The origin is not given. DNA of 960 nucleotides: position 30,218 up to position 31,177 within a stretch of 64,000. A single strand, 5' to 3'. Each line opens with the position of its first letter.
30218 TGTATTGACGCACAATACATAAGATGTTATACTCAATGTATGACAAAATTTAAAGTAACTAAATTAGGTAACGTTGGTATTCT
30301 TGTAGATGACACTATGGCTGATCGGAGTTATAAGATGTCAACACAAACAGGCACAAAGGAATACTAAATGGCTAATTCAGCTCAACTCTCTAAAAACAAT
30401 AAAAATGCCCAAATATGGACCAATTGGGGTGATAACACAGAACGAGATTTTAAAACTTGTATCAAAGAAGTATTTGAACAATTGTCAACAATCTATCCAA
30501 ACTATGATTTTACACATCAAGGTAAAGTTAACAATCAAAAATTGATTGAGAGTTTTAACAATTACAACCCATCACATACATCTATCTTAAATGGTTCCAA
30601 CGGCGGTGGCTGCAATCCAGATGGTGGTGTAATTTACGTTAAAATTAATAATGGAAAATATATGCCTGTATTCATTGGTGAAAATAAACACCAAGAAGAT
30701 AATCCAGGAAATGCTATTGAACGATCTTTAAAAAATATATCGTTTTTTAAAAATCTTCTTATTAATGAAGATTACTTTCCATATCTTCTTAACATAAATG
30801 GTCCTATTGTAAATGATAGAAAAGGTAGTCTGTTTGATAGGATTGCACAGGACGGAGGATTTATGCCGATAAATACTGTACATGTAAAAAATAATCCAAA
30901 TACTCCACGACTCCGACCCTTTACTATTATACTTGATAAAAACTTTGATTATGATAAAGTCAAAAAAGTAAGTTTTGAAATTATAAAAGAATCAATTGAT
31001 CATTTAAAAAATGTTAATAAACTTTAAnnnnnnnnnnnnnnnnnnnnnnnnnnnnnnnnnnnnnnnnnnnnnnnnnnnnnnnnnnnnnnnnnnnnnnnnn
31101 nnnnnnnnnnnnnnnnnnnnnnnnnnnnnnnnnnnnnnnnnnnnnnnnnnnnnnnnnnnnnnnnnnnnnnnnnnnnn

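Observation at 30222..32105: EcoRI-family restriction endonuclease with cognate Dam-like m6A methyltransferase, downstream of ribosomal protein bS21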

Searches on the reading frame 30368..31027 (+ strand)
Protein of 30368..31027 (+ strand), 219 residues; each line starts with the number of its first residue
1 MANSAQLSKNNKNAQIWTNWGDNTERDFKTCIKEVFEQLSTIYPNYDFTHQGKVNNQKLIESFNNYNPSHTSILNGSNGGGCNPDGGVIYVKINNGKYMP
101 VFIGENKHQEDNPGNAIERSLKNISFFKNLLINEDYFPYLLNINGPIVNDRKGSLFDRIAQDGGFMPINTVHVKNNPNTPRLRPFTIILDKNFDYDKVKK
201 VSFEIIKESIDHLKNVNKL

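Call 3: search_protein_families(library=pfam, proteins=[window:30368-31027:+], max_evalue=0.01)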
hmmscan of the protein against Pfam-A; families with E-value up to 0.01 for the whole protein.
window:30368-31027:+ (219 aa): 1 family
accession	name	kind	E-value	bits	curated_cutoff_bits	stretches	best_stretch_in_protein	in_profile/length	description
PF02963.22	EcoRI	-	9.4e-16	58.1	22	2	31-110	22-100/257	Restriction endonuclease EcoRI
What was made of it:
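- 30368..31027 (+): 219-aa EcoRI-family type IIP restriction endonuclease, a minimal form lacking the inner and outer arms. PF02963 9.4e-16 (call 3).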

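Call 4: search_protein_families(library=ncbifam, proteins=[window:30368-31027:+], max_evalue=0.01)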
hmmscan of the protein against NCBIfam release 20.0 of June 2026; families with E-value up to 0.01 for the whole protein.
window:30368-31027:+ (219 aa): 0 families

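Call 5: search_solved_structures(query=window:30368-31027:+, max_evalue=10, show_alignments=3)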
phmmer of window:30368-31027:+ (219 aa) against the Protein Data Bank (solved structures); distinct sequences matched with E-value up to 10: 5.
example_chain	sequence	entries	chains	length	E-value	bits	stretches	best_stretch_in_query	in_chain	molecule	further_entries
2oxv_A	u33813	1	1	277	7.1e-13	51.9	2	33-111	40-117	Type II restriction enzyme EcoRI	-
1qps_A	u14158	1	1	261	9.4e-13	51.5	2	33-111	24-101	ENDONUCLEASE ECORI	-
1ckq_A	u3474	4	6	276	9.7e-13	51.5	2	33-111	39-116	PROTEIN (ENDONUCLEASE) | PROTEIN (ECO RI ENDONUCLEASE (E.C.3.1.21.4)) | PROTEIN (ECO RI ENDONUCLEASE)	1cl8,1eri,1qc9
1qri_A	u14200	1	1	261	2.5e-12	50.1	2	33-111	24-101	ECO RI ENDONCULEASE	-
1qrh_A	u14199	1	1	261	2.5e-12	50.1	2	33-111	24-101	ECO RI ENDONCULEASE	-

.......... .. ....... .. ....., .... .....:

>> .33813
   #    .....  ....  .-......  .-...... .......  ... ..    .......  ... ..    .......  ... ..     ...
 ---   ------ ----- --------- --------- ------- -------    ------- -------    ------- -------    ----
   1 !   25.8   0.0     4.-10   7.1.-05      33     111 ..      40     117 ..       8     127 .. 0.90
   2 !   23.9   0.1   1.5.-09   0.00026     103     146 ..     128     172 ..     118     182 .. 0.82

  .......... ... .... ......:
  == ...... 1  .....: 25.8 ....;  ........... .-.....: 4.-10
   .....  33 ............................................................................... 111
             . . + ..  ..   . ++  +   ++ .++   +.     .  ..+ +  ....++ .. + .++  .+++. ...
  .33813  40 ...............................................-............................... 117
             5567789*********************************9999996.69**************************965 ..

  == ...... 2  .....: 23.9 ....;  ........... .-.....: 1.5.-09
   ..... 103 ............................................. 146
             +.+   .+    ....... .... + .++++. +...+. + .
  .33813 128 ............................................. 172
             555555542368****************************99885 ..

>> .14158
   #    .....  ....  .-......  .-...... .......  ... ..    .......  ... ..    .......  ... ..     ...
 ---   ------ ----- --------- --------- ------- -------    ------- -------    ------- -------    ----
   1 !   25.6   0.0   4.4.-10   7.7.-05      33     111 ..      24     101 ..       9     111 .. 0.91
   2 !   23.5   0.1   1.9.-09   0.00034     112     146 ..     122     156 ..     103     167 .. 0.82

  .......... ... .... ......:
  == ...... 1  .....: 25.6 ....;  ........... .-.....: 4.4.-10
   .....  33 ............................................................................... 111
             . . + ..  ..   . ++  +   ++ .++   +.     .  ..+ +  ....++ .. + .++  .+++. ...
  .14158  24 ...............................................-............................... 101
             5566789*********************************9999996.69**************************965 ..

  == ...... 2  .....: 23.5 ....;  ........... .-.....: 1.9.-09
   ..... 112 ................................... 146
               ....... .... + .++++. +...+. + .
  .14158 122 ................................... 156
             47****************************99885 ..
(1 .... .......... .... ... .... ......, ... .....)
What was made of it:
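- Checked: phmmer against EcoRI chains: 7e-13 (call 5).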

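Call 9: find_homologous_proteins(query=window:30368-31027:+)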
Query window:30368-31027:+ (219 aa): 43 proteins with E <= 0.001 among 156 candidates.
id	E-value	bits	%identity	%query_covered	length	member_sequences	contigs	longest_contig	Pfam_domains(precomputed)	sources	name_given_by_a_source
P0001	5.2e-138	476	95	100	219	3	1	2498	PF02963.24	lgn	-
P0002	1.1e-125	436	88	100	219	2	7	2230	PF02963.24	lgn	-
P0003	3.4e-124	431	86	100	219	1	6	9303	PF02963.24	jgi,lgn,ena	jgi:hypothetical protein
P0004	1.2e-117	409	81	100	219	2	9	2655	PF02963.24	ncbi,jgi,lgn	jgi:hypothetical protein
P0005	2.4e-116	405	82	100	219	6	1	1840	PF02963.24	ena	-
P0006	3.5e-115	401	79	100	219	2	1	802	PF02963.24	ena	-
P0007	7.0e-114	397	76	100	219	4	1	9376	PF02963.24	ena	-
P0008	4.8e-113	394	78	100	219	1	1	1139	PF02963.24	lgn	-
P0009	7.4e-111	387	75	100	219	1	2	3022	PF02963.24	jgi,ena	jgi:hypothetical protein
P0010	4.9e-110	384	74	100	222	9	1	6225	PF02963.24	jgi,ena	jgi:hypothetical protein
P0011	5.9e-110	384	77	100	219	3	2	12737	PF02963.24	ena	-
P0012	1.1e-109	383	74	100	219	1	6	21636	PF02963.24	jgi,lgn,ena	jgi:hypothetical protein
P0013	1.8e-109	383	77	100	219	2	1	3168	PF02963.24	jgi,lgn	-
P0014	4.5e-109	381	78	100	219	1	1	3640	PF02963.24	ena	-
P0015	4.7e-108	378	73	100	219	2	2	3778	PF02963.24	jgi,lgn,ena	jgi:hypothetical protein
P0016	1.1e-107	377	77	100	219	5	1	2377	PF02963.24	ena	-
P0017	2.8e-107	375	74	100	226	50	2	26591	PF02963.24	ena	-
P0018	1.8e-106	373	74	100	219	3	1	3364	PF02963.24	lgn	-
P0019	3.6e-106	372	72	100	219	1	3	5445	PF02963.24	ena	-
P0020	3.9e-106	372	74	98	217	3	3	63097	PF02963.24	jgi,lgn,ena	jgi:hypothetical protein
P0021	7.7e-106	371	74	98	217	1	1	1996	PF02963.24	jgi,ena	jgi:hypothetical protein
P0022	8.2e-106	371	73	100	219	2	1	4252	PF02963.24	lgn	-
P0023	2.3e-105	369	73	99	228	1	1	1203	PF02963.24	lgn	-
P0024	4.4e-105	368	73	100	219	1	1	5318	PF02963.24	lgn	-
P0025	1.3e-101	357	73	98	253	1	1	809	PF02963.24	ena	-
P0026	2.7e-101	356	71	100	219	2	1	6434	PF02963.24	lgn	-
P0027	1.3e-96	340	71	100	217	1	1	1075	PF02963.24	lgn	-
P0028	1.5e-94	334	69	100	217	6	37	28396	PF02963.24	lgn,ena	-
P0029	2.4e-94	333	67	100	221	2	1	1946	PF02963.24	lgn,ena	-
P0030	7.2e-94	332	66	100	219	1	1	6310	PF02963.24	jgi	jgi:Restriction endonuclease EcoRI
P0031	1.7e-90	321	64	100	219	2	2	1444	PF02963.24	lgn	-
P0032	4.5e-85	303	64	100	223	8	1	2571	PF02963.24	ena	-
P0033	4.5e-84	300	61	98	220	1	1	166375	PF02963.24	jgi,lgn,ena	jgi:hypothetical protein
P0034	1.1e-76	275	57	100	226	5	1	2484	PF02963.24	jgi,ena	jgi:hypothetical protein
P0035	6.2e-74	266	56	100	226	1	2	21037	PF02963.24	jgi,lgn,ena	jgi:hypothetical protein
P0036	1.1e-68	249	55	100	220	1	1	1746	PF02963.24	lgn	-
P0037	8.8e-66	240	51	100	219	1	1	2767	PF02963.24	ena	-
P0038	2.0e-65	239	48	100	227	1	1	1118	PF02963.24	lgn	-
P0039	2.3e-64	235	49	100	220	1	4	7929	PF02963.24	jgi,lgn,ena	-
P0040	1.1e-60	223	46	100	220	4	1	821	PF02963.24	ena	-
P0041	8.6e-59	217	54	84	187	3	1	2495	PF02963.24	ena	-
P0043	8.5e-6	44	28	65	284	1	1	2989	PF02963.24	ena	-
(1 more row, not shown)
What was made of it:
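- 30368..31027 (+): 41 close homologue clusters (call 9).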

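Call 10: search_dna_similar(query=window:30368-31027:+, collection=phages, mode=protein, max_evalue=0.001)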
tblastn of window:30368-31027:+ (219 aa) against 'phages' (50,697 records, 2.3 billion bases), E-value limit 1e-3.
No match.

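Call 12: find_encoding_contigs(protein=P0033, flank=6000, max_places=2)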
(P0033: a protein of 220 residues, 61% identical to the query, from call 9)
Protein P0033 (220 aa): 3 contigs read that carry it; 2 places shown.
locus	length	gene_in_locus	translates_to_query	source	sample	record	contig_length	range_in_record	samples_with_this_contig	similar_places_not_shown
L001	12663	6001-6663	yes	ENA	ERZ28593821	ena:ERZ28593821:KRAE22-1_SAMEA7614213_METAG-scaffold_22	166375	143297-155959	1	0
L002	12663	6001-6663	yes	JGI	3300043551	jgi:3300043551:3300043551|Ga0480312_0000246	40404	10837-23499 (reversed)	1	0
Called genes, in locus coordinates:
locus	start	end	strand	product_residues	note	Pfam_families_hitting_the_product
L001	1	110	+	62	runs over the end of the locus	-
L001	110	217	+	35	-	-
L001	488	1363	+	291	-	PF02668:TauD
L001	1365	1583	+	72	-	-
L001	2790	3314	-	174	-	PF00182:Glyco_hydro_19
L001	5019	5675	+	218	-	-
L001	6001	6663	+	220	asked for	PF02963:EcoRI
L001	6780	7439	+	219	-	PF09825:BPL_N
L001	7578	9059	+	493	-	PF02543:Carbam_trans_N, PF16861:Carbam_trans_C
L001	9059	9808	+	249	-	-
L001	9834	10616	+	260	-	PF03734:YkuD (weak)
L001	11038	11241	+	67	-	-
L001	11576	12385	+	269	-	-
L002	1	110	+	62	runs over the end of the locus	-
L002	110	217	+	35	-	-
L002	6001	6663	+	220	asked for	PF02963:EcoRI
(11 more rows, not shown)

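Call 13: find_encoding_contigs(protein=P0020, flank=6000, max_places=2)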
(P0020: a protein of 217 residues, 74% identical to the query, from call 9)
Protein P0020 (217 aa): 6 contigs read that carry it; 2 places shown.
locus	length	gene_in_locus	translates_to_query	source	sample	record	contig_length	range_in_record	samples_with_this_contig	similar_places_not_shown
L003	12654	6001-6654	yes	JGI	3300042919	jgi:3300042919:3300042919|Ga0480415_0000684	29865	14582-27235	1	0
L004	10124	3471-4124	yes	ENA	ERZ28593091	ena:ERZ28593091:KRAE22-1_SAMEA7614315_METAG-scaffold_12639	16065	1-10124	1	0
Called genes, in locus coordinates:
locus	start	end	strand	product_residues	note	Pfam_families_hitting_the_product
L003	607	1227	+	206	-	PF13759:2OG-FeII_Oxy_5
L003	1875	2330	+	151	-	-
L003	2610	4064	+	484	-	PF04055:Radical_SAM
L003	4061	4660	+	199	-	PF13759:2OG-FeII_Oxy_5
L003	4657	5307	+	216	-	PF13489:Methyltransf_23, PF08241:Methyltransf_11, PF08242:Methyltransf_12, PF13649:Methyltransf_25, PF13847:Methyltransf_31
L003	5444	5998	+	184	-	PF00578:AhpC-TSA, PF08534:Redoxin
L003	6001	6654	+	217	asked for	PF02963:EcoRI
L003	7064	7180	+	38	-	-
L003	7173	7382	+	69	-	-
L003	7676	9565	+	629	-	PF00912:Transgly, PF00905:Transpeptidase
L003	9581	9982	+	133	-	-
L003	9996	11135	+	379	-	PF22660:RS_preATP-grasp-like, PF13549:ATP-grasp_5 (weak), PF01071:GARS_A (weak), PF02786:CPSase_L_D2, PF02222:ATP-grasp, PF07478:Dala_Dala_lig_C, PF21244:PurT_C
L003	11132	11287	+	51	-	-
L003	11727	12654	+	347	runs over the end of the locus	PF04055:Radical_SAM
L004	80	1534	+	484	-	PF04055:Radical_SAM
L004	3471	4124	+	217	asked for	PF02963:EcoRI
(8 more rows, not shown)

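Call 14: find_encoding_contigs(protein=P0035, flank=6000, max_places=2)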
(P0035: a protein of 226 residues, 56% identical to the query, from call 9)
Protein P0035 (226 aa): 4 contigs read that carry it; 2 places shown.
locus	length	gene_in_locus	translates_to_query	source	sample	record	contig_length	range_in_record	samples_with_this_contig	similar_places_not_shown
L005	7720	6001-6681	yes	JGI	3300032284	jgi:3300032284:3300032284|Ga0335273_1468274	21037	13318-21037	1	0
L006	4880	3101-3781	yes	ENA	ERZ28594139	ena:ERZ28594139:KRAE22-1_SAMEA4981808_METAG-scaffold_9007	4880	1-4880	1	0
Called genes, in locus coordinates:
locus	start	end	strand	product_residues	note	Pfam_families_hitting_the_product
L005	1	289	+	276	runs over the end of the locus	PF00149:Metallophos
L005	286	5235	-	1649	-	-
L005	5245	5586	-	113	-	-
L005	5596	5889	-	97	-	-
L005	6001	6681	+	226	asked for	PF02963:EcoRI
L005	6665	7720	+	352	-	?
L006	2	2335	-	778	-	?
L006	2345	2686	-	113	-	-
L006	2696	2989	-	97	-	-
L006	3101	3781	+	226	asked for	PF02963:EcoRI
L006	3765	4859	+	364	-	PF02086:MethyltransfD12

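Call 17: search_protein_families(library=phrogs, proteins=[window:30368-31027:+], max_evalue=0.00001)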
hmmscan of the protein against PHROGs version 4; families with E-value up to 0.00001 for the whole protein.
window:30368-31027:+ (219 aa): 0 families

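Call 19: find_encoding_contigs(protein=window:30368-31027:+, flank=10000, max_places=4)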
Protein window:30368-31027:+ (219 aa): 3 contigs read that carry it; 1 place shown.
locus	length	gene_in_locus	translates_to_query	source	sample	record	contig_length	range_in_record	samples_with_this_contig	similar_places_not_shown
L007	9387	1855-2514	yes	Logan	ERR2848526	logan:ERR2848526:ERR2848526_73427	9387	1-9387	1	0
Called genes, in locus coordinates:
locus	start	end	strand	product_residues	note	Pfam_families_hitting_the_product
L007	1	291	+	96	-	?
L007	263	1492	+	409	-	PF06689:zf-C4_ClpX, PF00493:MCM (weak), PF05496:RuvB_N (weak), PF01078:Mg_chelatase (faint), PF00158:Sigma54_activat (faint), PF07724:AAA_2, PF00004:AAA, PF10431:ClpB_D2-small (weak), +1 more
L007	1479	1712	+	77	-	PF01165:Ribosomal_S21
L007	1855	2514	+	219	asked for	PF02963:EcoRI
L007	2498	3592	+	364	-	PF02086:MethyltransfD12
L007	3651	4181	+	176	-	PF16473:Rv2179c-like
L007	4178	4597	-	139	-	PF04304:DUF454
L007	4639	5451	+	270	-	PF00149:Metallophos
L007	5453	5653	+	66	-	-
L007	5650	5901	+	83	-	-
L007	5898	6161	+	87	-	-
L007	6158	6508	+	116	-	-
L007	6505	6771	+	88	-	-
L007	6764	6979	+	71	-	-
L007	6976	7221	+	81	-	-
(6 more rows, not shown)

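Call 22: find_related_loci(query=A1, collection=viral_contigs, flank=10000)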
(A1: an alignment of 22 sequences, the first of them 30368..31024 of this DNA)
Query A1 (219 aa) in viral_contigs; peptide patterns used: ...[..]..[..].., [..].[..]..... (x = any residue, [..] = any of these).
136 stretches matched a pattern; 99 encode a relative of the query (tblastn E <= 1e-3); the best 80 are kept; 80 distinct loci.
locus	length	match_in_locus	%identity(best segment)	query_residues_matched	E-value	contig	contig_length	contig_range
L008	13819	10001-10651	64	1-219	4e-91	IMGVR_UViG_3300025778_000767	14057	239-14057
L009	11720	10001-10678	56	1-219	4e-81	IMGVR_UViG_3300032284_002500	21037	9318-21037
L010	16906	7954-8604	65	1-219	7e-92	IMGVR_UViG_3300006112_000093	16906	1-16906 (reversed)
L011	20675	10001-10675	29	35-213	8e-17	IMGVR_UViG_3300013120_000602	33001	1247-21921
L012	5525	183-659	29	21-173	2e-16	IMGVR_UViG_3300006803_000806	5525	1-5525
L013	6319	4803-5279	29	21-173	2e-16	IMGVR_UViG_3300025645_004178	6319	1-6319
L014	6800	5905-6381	29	21-173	2e-16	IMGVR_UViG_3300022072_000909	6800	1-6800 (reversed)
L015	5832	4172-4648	29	21-173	3e-16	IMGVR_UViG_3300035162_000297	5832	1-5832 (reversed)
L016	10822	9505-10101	27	16-213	1e-15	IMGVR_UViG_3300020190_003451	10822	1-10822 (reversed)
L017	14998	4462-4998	29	35-175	3e-15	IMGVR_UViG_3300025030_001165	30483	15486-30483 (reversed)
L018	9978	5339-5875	29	35-175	3e-15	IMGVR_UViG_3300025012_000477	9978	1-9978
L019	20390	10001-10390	32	35-145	4e-15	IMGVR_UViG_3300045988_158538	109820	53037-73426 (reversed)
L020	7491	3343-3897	28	1-173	2e-14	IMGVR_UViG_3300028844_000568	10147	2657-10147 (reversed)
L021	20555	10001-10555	28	1-173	2e-14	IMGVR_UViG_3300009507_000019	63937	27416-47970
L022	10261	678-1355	26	1-218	4e-14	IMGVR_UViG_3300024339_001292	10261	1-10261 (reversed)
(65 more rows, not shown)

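Call 28: find_related_loci(query=A1, collection=metagenome_contigs, flank=10000)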
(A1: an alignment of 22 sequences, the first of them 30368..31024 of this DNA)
Query A1 (219 aa) in metagenome_contigs; peptide patterns used: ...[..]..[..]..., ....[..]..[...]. (x = any residue, [..] = any of these).
600 stretches matched a pattern (row limit reached: there are more); 553 encode a relative of the query (tblastn E <= 1e-3); the best 80 are kept; 80 distinct loci.
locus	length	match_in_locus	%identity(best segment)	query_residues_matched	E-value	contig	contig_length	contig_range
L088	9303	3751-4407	86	1-219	6e-128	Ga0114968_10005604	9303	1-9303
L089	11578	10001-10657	74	1-219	2e-113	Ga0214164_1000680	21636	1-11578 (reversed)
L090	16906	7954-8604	65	1-219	5e-92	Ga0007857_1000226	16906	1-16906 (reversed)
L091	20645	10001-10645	56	1-216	1e-81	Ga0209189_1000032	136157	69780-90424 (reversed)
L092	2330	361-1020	49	1-219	4e-71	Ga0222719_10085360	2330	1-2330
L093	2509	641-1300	49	1-219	9e-71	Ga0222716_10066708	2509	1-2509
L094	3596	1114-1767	43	1-219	3e-66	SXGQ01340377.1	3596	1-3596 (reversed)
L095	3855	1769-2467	29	1-217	2e-19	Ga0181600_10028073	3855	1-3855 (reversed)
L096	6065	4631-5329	29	1-217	2e-19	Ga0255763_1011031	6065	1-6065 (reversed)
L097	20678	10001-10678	26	1-210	1e-18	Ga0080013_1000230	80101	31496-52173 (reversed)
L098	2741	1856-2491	29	1-206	6e-18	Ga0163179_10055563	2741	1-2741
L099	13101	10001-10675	29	35-213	3e-17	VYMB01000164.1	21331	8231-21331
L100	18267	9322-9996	29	35-213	3e-17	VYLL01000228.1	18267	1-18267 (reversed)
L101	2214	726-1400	30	35-213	3e-17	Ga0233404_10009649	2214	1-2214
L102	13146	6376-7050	29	35-213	4e-17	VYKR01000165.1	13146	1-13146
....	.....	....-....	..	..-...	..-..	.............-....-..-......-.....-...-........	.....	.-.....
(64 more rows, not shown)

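Call 29: find_encoding_contigs(protein=P0017, flank=10000, max_places=2)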
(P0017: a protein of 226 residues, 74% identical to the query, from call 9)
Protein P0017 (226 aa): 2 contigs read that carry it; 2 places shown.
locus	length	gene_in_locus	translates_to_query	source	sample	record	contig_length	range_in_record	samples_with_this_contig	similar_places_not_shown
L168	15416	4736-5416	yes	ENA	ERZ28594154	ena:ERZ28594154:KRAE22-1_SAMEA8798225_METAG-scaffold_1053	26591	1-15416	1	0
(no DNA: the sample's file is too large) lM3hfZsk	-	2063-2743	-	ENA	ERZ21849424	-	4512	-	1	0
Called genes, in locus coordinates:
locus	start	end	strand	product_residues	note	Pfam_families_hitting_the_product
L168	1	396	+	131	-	?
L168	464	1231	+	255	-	PF07012:Curlin_rpt (faint)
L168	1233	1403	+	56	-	-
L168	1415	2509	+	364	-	PF04773:FecR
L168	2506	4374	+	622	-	PF00754:F5_F8_type_C, PF22633:F5_F8_type_C_2 (weak)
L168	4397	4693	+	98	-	-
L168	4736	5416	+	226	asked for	PF02963:EcoRI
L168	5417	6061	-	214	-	PF09825:BPL_N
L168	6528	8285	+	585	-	PF05226:CHASE2, PF00211:Guanylate_cyc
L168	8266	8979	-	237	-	PF00487:FA_desaturase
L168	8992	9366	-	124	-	-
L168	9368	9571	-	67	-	-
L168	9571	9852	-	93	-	-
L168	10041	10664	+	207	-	PF13489:Methyltransf_23, PF08241:Methyltransf_11, PF08242:Methyltransf_12 (faint)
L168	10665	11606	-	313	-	PF01073:3Beta_HSD, PF01370:Epimerase, PF04321:RmlD_sub_bind, PF16363:GDP_Man_Dehyd, PF07993:NAD_binding_4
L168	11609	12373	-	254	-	PF13489:Methyltransf_23 (weak)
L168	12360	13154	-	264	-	PF01370:Epimerase, PF04321:RmlD_sub_bind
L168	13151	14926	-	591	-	PF02776:TPP_enzyme_N, PF00205:TPP_enzyme_M, PF02775:TPP_enzyme_C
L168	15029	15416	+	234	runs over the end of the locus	PF00106:adh_short, PF01370:Epimerase (weak), PF08659:KR (faint), PF13561:adh_short_C2, PF23441:SDR (weak)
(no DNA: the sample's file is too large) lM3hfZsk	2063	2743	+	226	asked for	PF02963:EcoRI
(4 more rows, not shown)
